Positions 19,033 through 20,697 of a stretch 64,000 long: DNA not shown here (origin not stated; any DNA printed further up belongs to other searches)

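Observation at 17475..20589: Radical-SAM enzyme paired with a cluster-less pseudo-radical-SAM paralogue and a TetR regulator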

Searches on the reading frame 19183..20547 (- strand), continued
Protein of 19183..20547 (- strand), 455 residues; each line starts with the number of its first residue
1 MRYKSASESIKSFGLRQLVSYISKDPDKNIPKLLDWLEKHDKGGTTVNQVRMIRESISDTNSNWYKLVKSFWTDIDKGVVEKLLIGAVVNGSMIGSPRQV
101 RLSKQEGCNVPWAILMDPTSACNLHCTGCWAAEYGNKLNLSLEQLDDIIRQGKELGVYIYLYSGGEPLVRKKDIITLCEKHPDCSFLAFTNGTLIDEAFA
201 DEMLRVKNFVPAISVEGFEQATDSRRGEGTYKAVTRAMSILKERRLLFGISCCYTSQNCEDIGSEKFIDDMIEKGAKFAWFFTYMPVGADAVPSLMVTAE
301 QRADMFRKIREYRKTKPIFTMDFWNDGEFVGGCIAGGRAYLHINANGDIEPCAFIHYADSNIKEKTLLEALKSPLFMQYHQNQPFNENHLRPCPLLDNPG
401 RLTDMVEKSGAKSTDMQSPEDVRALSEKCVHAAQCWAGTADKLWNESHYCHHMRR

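Call 88: list_cluster_members(proteins=[P0059, P0043, P0084, P0127, P0056, P0361, P0355, P0364, P0310, P0348])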
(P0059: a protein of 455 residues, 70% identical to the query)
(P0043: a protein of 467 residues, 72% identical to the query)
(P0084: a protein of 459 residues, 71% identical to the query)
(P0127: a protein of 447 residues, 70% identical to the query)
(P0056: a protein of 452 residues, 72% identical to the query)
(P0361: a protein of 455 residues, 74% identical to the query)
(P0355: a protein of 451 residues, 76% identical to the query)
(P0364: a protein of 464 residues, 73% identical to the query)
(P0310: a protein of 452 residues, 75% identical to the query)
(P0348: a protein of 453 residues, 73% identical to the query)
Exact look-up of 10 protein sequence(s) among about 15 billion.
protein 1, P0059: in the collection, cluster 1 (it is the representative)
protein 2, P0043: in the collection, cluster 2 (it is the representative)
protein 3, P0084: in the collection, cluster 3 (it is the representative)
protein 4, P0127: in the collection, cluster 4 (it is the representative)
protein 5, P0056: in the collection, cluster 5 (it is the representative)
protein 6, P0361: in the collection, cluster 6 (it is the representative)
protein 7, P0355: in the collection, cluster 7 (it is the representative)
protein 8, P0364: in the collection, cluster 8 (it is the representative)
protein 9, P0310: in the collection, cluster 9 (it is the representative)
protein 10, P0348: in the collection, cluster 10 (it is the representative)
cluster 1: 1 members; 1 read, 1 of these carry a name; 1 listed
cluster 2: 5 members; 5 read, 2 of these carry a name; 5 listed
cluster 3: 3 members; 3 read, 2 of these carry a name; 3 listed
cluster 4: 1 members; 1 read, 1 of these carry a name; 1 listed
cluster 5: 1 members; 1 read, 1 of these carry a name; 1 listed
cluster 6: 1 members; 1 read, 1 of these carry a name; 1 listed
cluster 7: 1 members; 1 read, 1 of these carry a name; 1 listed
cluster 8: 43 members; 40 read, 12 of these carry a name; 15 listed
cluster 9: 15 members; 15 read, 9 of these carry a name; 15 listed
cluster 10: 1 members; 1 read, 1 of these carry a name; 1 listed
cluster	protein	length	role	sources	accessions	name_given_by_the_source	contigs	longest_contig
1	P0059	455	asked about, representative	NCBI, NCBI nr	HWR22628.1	MAG TPA: radical SAM protein [Feifaniaceae bacterium] | radical SAM protein [Feifaniaceae bacterium]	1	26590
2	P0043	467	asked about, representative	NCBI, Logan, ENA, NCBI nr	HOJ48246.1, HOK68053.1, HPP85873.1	MAG TPA: radical SAM protein [Bacillota bacterium] | radical SAM protein [Bacillota bacterium]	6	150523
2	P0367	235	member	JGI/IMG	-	hypothetical protein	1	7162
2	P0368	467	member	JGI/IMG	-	-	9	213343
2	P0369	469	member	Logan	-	-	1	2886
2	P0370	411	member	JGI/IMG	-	-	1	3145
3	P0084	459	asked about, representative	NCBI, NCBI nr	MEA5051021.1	MAG: radical SAM protein [Oscillospiraceae bacterium] | radical SAM protein [Oscillospiraceae bacterium]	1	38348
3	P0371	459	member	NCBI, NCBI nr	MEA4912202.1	MAG: radical SAM protein [Oscillospiraceae bacterium] | radical SAM protein [Oscillospiraceae bacterium]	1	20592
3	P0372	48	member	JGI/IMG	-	-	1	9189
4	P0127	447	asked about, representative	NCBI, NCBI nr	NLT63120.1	MAG: radical SAM protein [Clostridiales bacterium] | radical SAM protein [Clostridiales bacterium]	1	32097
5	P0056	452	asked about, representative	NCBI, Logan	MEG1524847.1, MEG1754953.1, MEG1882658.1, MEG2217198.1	MAG: radical SAM protein [Clostridia bacterium]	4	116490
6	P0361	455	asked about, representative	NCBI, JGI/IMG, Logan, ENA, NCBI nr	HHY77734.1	MAG TPA: radical SAM protein [Clostridiales bacterium] | radical SAM protein [Clostridiales bacterium]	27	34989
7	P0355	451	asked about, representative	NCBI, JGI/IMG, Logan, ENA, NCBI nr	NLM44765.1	MAG: radical SAM protein [Clostridiales bacterium] | radical SAM protein [Clostridiales bacterium]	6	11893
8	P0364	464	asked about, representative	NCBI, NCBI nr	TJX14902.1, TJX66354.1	radical SAM protein [Tissierella creatinini]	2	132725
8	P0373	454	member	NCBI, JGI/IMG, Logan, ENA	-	MoaA/NifB/PqqE/SkfB family radical SAM enzyme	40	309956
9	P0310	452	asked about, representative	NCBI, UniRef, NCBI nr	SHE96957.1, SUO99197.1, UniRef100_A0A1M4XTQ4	Radical SAM superfamily enzyme, MoaA/NifB/PqqE/SkfB family [Tissierella praeacuta DSM ... | Radical SAM superfamily enzyme, MoaA/NifB/PqqE/SkfB family n=2 Tax=Tissierella praeacuta ...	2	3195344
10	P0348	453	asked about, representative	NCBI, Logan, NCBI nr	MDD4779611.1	MAG: radical SAM protein [Tissierellia bacterium] | radical SAM protein [Tissierellia bacterium]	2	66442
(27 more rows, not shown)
